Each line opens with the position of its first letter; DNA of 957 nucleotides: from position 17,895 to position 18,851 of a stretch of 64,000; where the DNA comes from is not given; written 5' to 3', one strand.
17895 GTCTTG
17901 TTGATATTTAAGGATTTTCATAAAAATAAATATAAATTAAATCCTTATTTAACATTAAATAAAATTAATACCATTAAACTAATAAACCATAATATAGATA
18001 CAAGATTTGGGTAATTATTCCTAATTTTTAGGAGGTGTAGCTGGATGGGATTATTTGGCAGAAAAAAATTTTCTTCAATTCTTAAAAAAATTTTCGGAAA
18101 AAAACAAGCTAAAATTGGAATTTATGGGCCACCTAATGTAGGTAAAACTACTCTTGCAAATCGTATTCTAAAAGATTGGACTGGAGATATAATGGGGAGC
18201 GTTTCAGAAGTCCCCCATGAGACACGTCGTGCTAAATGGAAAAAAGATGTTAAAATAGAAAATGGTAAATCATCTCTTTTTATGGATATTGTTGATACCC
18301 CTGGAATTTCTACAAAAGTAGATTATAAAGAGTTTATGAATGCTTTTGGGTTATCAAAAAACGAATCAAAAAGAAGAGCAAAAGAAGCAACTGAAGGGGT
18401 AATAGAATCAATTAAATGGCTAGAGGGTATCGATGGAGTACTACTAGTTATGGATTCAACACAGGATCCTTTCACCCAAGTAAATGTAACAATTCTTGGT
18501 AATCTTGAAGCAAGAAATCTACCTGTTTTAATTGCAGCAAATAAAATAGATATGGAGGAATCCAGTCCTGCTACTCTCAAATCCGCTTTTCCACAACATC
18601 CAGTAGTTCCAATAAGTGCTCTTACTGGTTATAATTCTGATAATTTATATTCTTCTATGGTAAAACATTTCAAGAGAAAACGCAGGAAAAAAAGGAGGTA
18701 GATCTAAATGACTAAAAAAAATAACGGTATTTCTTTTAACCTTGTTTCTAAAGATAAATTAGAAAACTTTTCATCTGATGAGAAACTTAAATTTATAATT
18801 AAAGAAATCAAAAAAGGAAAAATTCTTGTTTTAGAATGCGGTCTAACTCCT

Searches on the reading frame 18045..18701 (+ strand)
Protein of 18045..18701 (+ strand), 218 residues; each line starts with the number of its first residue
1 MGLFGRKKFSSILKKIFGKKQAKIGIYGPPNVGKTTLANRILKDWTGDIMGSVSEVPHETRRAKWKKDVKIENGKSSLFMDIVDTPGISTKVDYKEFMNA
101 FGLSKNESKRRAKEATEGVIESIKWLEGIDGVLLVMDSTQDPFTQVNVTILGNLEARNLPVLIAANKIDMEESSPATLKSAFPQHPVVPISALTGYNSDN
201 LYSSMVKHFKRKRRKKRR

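Call 80: search_protein_families(library=pfam, proteins=[window:18045-18701:+], max_evalue=1)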
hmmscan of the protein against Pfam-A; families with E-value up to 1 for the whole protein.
window:18045-18701:+ (218 aa): 26 families (the best 25 are shown)
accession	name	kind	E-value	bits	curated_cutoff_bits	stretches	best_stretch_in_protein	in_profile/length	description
PF01926.29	MMR_HSR1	-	8.1e-15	55.4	21.9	1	23-167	1-113/113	50S ribosome-binding GTPase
PF00009.33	GTP_EFTU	-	2.4e-11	44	26.5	2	123-210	87-187/188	Elongation factor Tu GTP binding domain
PF03193.22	RsgA_GTPase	-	7.2e-06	26.4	30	2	25-89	110-169/174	RsgA GTPase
PF00025.27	Arf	-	1.3e-05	25.2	22.3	2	126-174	79-131/174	ADP-ribosylation factor family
PF02421.24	FeoB_N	-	9.1e-05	22.5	27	1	23-202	2-153/156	Ferrous iron transport protein B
PF00004.35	AAA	-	0.00043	21.2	21.2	1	26-48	3-25/131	ATPase family associated with various cellular activities (AAA)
PF09439.16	SRPRB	-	0.00084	19.2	25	1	20-73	2-44/178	Signal recognition particle receptor beta subunit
PF01637.24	ATPase_2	-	0.0024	18.1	33.2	1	12-94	11-91/225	ATPase domain predominantly from Archaea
PF08477.19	Roc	-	0.0026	18.4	27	1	23-87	1-65/119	Ras of Complex, Roc, domain of DAPkinase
PF00735.24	Septin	-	0.0028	17.4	26.2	1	26-98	9-82/280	Septin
PF13479.12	AAA_24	-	0.0038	17.5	27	1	21-41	2-22/195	AAA domain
PF16897.10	MMR_HSR1_Xtn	-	0.0039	17.6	35.2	1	156-208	53-103/106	C-terminal region of MMR_HSR1 domain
PF00910.28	RNA_helicase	-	0.0042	18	21.5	1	26-55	3-27/105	RNA helicase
PF00931.28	NB-ARC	-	0.0076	16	23.5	1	11-44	7-41/248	NB-ARC domain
PF00005.33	ABC_tran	-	0.012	16.6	25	1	21-109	11-100/137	ABC transporter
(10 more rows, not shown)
